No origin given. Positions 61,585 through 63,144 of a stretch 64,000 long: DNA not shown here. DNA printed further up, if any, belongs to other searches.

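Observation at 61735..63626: Septu-like two-gene defense cassette (ATPase plus HNH nuclease) inserted between lpxB and sufE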

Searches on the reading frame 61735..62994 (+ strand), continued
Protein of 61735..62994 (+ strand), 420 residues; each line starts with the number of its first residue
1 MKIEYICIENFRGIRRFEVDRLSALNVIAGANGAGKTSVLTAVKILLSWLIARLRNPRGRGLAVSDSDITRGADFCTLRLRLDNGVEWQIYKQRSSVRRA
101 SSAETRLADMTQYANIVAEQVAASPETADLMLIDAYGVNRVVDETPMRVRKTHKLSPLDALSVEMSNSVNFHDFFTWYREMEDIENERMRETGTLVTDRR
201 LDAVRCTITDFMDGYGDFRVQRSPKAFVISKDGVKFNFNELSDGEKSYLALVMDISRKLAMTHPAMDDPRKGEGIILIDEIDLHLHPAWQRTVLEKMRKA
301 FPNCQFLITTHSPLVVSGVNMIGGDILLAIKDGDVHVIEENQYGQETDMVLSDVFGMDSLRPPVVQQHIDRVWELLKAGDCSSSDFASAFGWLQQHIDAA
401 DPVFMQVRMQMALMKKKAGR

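Call 23: find_encoding_contigs(protein=P0004, flank=6000, max_places=3)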
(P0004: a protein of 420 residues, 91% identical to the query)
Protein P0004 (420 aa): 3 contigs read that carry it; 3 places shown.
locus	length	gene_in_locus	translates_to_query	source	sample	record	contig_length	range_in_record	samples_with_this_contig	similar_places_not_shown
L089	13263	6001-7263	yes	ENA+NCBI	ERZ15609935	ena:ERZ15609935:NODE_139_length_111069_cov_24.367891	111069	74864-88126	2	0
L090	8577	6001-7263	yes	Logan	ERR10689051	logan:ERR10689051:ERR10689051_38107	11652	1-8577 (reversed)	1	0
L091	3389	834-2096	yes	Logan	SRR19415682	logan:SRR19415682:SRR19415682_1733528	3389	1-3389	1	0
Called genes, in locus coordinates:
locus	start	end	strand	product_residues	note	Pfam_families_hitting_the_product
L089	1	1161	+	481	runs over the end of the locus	PF04963:Sigma54_CBD, PF04552:Sigma54_DBD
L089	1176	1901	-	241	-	PF11967:RecO_N, PF02565:RecO_C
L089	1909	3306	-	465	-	PF03051:Peptidase_C1_2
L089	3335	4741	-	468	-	-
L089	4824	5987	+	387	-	PF02684:LpxB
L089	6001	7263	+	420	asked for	PF02463:SMC_N, PF13175:AAA_15, PF13476:AAA_23, PF13304:AAA_21, PF13175:AAA_15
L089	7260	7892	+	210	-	-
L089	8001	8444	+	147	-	PF02657:SufE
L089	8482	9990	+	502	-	PF07690:MFS_1, PF00854:PTR2, PF07690:MFS_1 (weak), PF00854:PTR2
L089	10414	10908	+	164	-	PF01451:LMWPc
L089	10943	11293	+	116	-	PF03544:TonB_C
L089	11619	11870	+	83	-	PF01649:Ribosomal_S20p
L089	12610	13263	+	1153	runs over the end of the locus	PF07610:DUF1573 (faint), PF22544:HYDIN_VesB_CFA65-like_Ig (weak)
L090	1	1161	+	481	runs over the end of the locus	PF04963:Sigma54_CBD, PF04552:Sigma54_DBD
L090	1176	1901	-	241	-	PF11967:RecO_N, PF02565:RecO_C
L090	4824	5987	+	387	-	PF02684:LpxB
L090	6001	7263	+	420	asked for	PF02463:SMC_N, PF13175:AAA_15, PF13476:AAA_23, PF13304:AAA_21, PF13175:AAA_15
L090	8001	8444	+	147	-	PF02657:SufE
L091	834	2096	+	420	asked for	PF02463:SMC_N, PF13175:AAA_15, PF13476:AAA_23, PF13304:AAA_21, PF13175:AAA_15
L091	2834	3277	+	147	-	PF02657:SufE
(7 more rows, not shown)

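Call 24: find_encoding_contigs(protein=P0005, flank=6000, max_places=3)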
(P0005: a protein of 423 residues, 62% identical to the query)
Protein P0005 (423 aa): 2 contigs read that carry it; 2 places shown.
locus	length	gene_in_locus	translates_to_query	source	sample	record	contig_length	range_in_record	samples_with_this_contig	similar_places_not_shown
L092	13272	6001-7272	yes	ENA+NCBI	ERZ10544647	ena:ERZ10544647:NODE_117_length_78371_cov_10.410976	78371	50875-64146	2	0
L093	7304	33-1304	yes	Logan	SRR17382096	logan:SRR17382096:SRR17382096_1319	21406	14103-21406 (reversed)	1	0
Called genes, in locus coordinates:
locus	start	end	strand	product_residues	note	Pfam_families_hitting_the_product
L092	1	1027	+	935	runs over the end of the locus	PF13872:AAA_34 (faint), PF00270:DEAD (weak), PF04851:ResIII (weak), PF00176:SNF2-rel_dom, PF00271:Helicase_C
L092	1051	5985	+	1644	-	PF07669:Eco57I (faint)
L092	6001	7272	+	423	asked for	PF02463:SMC_N, PF11398:DUF2813 (faint), PF13175:AAA_15, PF13476:AAA_23, PF13304:AAA_21, PF13175:AAA_15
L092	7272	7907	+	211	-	-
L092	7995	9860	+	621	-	PF02463:SMC_N (weak), PF13175:AAA_15, PF13304:AAA_21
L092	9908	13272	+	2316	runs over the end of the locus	-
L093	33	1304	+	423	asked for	PF02463:SMC_N, PF11398:DUF2813 (faint), PF13175:AAA_15, PF13476:AAA_23, PF13304:AAA_21, PF13175:AAA_15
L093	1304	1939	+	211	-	-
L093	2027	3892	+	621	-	PF02463:SMC_N (weak), PF13175:AAA_15, PF13304:AAA_21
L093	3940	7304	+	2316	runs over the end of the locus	-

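Call 25: find_encoding_contigs(protein=P0035, flank=6000, max_places=4)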
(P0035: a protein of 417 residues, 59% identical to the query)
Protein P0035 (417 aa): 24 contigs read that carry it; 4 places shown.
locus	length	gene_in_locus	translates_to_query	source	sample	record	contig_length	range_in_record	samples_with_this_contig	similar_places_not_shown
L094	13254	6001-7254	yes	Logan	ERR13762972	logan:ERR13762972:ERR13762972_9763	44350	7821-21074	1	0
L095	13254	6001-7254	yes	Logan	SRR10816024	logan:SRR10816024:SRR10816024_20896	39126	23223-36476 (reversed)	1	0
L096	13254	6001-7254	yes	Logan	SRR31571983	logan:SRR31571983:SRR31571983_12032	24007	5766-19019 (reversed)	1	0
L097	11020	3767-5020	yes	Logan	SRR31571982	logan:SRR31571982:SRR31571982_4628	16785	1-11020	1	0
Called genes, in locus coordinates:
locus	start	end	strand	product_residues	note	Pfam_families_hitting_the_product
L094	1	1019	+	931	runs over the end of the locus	PF00270:DEAD (weak), PF04851:ResIII (weak), PF00176:SNF2-rel_dom, PF00271:Helicase_C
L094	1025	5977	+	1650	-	PF07669:Eco57I (faint)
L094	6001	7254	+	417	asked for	PF02463:SMC_N, PF11398:DUF2813 (faint), PF13175:AAA_15, PF13476:AAA_23, PF13304:AAA_21, PF13175:AAA_15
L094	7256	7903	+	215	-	-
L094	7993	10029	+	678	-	PF03235:GmrSD_N, PF07510:GmrSD_C (faint)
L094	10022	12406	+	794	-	PF03235:GmrSD_N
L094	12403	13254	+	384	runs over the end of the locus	PF02661:Fic, PF13412:HTH_24 (weak)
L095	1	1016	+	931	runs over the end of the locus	PF00270:DEAD (weak), PF04851:ResIII (weak), PF00176:SNF2-rel_dom, PF00271:Helicase_C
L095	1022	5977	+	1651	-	PF07669:Eco57I (faint)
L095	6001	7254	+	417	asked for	PF02463:SMC_N, PF11398:DUF2813 (faint), PF13175:AAA_15, PF13476:AAA_23, PF13304:AAA_21, PF13175:AAA_15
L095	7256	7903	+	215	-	-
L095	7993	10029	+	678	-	PF03235:GmrSD_N, PF07510:GmrSD_C (faint)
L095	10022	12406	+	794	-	PF03235:GmrSD_N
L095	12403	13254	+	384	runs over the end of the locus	PF02661:Fic, PF13412:HTH_24 (weak)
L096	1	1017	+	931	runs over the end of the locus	PF00270:DEAD (weak), PF04851:ResIII (weak), PF00176:SNF2-rel_dom, PF00271:Helicase_C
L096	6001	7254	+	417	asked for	PF02463:SMC_N, PF11398:DUF2813 (faint), PF13175:AAA_15, PF13476:AAA_23, PF13304:AAA_21, PF13175:AAA_15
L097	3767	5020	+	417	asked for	PF02463:SMC_N, PF11398:DUF2813 (faint), PF13175:AAA_15, PF13476:AAA_23, PF13304:AAA_21, PF13175:AAA_15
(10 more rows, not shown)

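Call 36: search_dna_similar(query=window:61735-62994:+, collection=plasmids, mode=protein, max_rows=12)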
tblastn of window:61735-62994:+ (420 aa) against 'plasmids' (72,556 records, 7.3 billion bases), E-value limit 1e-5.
Records with a match: 69; places in all: 69; records where one place covers at least 80% of the query: 28.
Best place of each record, by identity: <60% 69.
By first word of the organism name: Bacillus 11; Rhizobium 7; Klebsiella 6; Enterobacter 4; Ketogulonicigenium 4; Acinetobacter 4; Phaeobacter 3; Sinorhizobium 3; Phocaeicola 2; Burkholderia 2; and 21 more.
By predicted mobility (MOB-suite, as given by PLSDB): non-mobilizable 35; conjugative 26; mobilizable 8.
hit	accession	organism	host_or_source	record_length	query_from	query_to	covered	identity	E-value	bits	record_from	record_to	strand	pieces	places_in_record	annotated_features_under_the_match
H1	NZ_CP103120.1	Bacteroides thetaiotaomicron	Homo sapiens,cell culture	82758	1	410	98%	36.5%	5e-73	256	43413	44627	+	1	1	AAA family ATPase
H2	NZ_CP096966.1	Phocaeicola vulgatus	whole organism,human feces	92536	1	410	98%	36.2%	3e-73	256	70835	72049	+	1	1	retron system putative HNH endonuclease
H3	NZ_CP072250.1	Phocaeicola dorei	Homo sapiens,cultured bacterial ...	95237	1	410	98%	36.2%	3e-73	256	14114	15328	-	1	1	retron system putative HNH endonuclease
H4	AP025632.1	Annamia dubia NIES-4383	-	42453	1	367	87%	37.7%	8e-67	238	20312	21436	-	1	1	ATPase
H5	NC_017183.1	Zymomonas mobilis subsp. mobilis ATCC 10988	fermenting agave juice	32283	6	374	88%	34.2%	5e-59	215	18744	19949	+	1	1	AAA family ATPase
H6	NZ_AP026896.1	Aeromonas caviae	Microbe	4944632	1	355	85%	35.5%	1e-58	214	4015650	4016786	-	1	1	none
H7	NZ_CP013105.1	Paraburkholderia caribensis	-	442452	1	377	90%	32.1%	3e-45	175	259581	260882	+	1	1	AAA family ATPase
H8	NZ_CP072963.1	Enterobacter sp. MGH 14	respiratory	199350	1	358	85%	30.8%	2e-45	176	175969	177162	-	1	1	AAA family ATPase | restriction endonuclease subunit S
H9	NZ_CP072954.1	Enterobacter sp. MGH 3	respiratory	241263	1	358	85%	30.8%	2e-45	176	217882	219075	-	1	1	AAA family ATPase | restriction endonuclease subunit S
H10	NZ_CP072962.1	Enterobacter sp. MGH 14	respiratory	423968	1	358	85%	30.8%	2e-45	176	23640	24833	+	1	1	AAA family ATPase | restriction endonuclease subunit S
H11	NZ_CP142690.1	Pantoea sp. S18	single cell,soil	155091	1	400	95%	27.3%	2e-10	71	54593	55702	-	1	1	AAA family ATPase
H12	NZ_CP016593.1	Ketogulonicigenium vulgare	cell culture,China: Zibo, Shandong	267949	32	380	83%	30.2%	1e-18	96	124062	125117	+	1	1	AAA family ATPase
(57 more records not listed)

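Call 37: search_dna_similar(query=window:61735-62994:+, collection=phages, mode=protein, max_rows=10)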
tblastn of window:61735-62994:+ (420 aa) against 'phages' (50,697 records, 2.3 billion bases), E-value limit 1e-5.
Records with a match: 5; places in all: 5; records where one place covers at least 80% of the query: 3.
Best place of each record, by identity: <60% 5.
By first word of the organism name: Bacteriophage 4; Vibrio 1.
By host as written in the record: - 4; Vibrio cyclitrophicus 10N.261.55.B9 1.
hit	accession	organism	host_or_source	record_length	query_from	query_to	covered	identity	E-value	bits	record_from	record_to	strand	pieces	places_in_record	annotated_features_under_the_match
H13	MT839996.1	Bacteriophage sp.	human fecal samples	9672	26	377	84%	30.5%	5e-39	155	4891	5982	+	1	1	record has no annotation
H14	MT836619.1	Bacteriophage sp.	human fecal samples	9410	1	376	90%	26.9%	2e-17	91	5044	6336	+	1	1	record has no annotation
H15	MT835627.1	Bacteriophage sp.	human fecal samples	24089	1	413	98%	23.2%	8e-14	79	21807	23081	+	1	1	record has no annotation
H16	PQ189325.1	Vibrio phage 10N.261.55.B9_PE001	Vibrio cyclitrophicus 10N.261.55.B9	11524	155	380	54%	29.5%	5e-19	96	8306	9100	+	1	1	hypothetical protein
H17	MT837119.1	Bacteriophage sp.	human fecal samples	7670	227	372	35%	34.7%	3e-8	62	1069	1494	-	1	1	record has no annotation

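Call 40: get_annotated_region(hit=H2, flank=5000)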
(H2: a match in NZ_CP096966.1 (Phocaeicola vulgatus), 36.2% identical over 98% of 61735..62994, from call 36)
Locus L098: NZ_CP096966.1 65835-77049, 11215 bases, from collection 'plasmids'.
description: Phocaeicola vulgatus strain CL10T00C06 plasmid pPvulCL10_1, complete sequence
organism: Phocaeicola vulgatus (NCBI taxid 821)
taxonomy: Bacteria; Bacteroidota; Bacteroidia; Bacteroidales; Bacteroidaceae; Phocaeicola; Phocaeicola vulgatus
host: -; source: whole organism,human feces; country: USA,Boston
typing (MOB-suite, as given by PLSDB): non-mobilizable
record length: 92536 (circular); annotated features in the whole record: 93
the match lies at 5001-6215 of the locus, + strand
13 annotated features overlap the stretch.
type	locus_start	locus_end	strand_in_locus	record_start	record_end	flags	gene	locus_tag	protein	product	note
CDS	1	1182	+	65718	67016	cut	-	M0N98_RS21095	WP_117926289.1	ATP-binding protein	-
CDS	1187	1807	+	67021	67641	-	-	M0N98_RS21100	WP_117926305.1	RloB family protein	-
CDS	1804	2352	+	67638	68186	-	-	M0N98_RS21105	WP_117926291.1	TIR domain-containing protein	-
CDS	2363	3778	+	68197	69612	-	-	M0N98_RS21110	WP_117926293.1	SIR2 family protein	-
CDS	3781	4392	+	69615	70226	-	-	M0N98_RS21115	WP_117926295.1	TIR domain-containing protein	-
CDS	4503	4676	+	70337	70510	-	-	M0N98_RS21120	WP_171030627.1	hypothetical protein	-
CDS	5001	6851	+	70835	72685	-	-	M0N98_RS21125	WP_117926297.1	retron system putative HNH endonuclease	GO:0051607 - defense response to virus [Evidence IEA]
CDS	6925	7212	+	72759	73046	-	-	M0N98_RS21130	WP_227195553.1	hypothetical protein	-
CDS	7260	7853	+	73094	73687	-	-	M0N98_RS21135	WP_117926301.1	recombinase family protein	GO:0006310 - DNA recombination [Evidence IEA]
CDS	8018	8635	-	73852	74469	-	-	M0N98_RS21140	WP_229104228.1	JAB domain-containing protein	-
CDS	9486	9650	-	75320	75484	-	-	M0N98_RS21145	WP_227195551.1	hypothetical protein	-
CDS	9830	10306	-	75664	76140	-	-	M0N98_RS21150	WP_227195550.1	hypothetical protein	-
CDS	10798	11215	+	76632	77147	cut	-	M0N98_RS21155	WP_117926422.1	helix-turn-helix transcriptional regulator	-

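Call 53: get_annotated_region(hit=H1, flank=4000)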
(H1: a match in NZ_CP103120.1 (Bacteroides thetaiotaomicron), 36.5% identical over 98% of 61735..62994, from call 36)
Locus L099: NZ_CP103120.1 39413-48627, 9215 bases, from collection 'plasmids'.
description: Bacteroides thetaiotaomicron strain BFG-510 plasmid unnamed3, complete sequence
organism: Bacteroides thetaiotaomicron (NCBI taxid 818)
taxonomy: Bacteria; Bacteroidota; Bacteroidia; Bacteroidales; Bacteroidaceae; Bacteroides; Bacteroides thetaiotaomicron
host: -; source: Homo sapiens,cell culture; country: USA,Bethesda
typing (MOB-suite, as given by PLSDB): non-mobilizable
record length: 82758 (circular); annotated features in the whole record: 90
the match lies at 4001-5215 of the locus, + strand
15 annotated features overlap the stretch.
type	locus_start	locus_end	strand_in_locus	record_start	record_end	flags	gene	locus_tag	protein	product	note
CDS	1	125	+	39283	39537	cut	-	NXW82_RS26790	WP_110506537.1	hypothetical protein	-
CDS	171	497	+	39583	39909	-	-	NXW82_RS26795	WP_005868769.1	hypothetical protein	-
CDS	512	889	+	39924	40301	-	-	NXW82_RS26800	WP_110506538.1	hypothetical protein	-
CDS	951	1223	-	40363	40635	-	-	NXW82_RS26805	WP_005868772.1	hypothetical protein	-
CDS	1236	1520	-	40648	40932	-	-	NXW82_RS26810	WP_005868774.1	HU family DNA-binding protein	GO:0030261 - chromosome condensation [Evidence IEA]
CDS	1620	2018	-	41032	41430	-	-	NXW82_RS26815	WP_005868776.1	hypothetical protein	-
CDS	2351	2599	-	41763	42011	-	-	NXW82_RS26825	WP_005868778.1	AbrB/MazE/SpoVT family DNA-binding domain-containing protein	-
CDS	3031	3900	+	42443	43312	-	rhuM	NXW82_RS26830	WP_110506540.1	RhuM family protein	-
CDS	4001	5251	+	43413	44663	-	-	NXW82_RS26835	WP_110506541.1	AAA family ATPase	-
CDS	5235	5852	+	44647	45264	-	-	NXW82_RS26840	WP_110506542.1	retron system putative HNH endonuclease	GO:0051607 - defense response to virus [Evidence IEA]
CDS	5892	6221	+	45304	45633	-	-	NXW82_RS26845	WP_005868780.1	hypothetical protein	-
CDS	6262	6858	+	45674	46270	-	-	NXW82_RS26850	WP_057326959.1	recombinase family protein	GO:0006310 - DNA recombination [Evidence IEA]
CDS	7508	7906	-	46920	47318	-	-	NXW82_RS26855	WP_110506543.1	hypothetical protein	-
CDS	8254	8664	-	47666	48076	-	-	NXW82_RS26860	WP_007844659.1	hypothetical protein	-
CDS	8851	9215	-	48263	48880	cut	-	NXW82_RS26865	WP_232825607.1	JAB domain-containing protein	-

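Call 58: get_annotated_region(hit=H8, flank=2500)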
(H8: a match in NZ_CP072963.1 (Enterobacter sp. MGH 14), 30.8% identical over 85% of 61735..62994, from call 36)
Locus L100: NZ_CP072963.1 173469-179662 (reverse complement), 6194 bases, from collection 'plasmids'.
description: Enterobacter sp. MGH 14 plasmid unnamed2, complete sequence
organism: Enterobacter sp. MGH 14 (NCBI taxid 1329823)
taxonomy: Bacteria; Pseudomonadota; Gammaproteobacteria; Enterobacterales; Enterobacteriaceae; Enterobacter; Enterobacter sp. MGH 14
host: -; source: respiratory; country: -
typing (MOB-suite, as given by PLSDB): conjugative; replicon IncFIB; relaxase MOBF; mating-pair formation MPF_F
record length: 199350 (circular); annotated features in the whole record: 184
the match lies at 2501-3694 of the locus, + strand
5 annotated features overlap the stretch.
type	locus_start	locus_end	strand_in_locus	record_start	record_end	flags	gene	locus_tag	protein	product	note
CDS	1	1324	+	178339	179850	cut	-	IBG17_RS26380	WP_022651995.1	type I restriction-modification system subunit M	GO:0006306 - DNA methylation [Evidence IEA]; GO:0009307 - DNA restriction-modification system [Evidence IEA]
CDS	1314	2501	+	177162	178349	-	-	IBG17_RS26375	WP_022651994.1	restriction endonuclease subunit S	GO:0006304 - DNA modification [Evidence IEA]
CDS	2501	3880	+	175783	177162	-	-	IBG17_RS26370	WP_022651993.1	AAA family ATPase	-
CDS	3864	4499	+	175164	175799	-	-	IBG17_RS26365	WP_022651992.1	hypothetical protein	-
CDS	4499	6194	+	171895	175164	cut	-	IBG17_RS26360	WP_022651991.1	HsdR family type I site-specific deoxyribonuclease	GO:0009307 - DNA restriction-modification system [Evidence IEA]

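Call 59: search_solved_structures(query=L100:3864-4496:+, max_evalue=1, show_alignments=3)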
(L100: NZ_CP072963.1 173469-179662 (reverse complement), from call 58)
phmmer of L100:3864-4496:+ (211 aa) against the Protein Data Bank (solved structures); distinct sequences matched with E-value up to 1: 10.
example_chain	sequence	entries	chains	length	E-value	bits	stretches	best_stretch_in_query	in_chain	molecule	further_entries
9e8z_E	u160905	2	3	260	0.021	17.9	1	11-89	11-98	Retron Ec83 putative HNH endonuclease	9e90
9n69_F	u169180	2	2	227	0.027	17.6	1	12-102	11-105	TIGR02646 family protein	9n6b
9l7p_H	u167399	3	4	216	0.032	17.3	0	27-90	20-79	TIGR02646 family protein | Retron I-A effector PtuB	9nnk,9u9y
9vh1_F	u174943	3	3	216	0.038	17.1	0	24-90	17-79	Retron Ec78 putative HNH endonuclease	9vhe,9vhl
9nnb_J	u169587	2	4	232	0.041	17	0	27-90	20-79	Retron I-A effector PtuB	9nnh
9kjx_F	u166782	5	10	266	0.067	16.3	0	27-90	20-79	TIGR02646 family protein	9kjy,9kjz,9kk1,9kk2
8ee7_C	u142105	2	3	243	0.1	15.7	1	35-94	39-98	PtuB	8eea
22bv_F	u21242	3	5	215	0.15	15.2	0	28-91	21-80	TIGR02646 family protein | PtuB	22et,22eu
9o4a_C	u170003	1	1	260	0.23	14.5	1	11-69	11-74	Retron Ec83 putative HNH endonuclease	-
7dg2_A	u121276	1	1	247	0.33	14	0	120-163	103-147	Non-structural maintenance of chromosomes element 1 homolog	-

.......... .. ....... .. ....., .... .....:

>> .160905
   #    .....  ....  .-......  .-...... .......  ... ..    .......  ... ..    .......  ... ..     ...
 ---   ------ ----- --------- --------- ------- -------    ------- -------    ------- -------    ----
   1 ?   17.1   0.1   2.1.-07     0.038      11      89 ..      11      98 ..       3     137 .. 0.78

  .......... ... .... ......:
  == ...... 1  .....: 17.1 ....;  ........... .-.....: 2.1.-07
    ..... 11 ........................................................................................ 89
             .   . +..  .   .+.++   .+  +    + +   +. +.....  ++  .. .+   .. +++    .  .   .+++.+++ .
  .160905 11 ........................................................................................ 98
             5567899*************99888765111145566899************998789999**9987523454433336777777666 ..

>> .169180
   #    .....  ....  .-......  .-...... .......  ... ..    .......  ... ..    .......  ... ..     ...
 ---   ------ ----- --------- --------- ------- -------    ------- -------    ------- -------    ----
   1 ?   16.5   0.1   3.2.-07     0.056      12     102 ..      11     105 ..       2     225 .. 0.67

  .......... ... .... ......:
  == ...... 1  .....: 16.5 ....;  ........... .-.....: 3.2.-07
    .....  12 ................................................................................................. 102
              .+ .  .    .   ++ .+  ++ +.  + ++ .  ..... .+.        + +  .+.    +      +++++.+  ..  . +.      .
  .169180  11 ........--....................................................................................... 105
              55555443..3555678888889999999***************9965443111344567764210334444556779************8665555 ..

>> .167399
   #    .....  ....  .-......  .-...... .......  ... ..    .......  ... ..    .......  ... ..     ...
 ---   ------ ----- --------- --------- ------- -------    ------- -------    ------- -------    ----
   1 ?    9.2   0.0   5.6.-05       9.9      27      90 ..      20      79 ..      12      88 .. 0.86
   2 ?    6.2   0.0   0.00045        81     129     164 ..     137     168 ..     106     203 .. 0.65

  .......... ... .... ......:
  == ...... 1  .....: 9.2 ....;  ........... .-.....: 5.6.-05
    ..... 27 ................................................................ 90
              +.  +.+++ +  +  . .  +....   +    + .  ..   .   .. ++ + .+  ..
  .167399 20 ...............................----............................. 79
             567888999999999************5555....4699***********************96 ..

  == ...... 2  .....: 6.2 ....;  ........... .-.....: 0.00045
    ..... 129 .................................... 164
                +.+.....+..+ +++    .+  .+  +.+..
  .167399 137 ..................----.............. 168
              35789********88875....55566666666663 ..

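Call 63: list_cluster_members(proteins=[window:61735-62994:+, window:62994-63623:+])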
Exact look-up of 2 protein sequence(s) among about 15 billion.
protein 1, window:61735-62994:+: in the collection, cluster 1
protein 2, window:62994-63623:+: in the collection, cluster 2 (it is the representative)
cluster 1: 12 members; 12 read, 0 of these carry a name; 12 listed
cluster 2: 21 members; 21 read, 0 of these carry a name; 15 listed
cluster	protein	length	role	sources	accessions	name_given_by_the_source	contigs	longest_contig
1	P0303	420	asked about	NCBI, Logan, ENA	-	-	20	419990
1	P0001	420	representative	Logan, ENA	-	-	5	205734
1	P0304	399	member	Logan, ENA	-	-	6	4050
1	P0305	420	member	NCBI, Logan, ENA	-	-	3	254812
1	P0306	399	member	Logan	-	-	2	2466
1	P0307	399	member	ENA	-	-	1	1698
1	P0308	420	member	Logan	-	-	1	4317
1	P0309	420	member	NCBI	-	-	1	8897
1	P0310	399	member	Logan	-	-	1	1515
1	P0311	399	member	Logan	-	-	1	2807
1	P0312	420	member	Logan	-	-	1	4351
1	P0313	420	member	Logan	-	-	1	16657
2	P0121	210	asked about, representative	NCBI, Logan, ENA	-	-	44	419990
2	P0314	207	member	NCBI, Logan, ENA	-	-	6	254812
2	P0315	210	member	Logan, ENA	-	-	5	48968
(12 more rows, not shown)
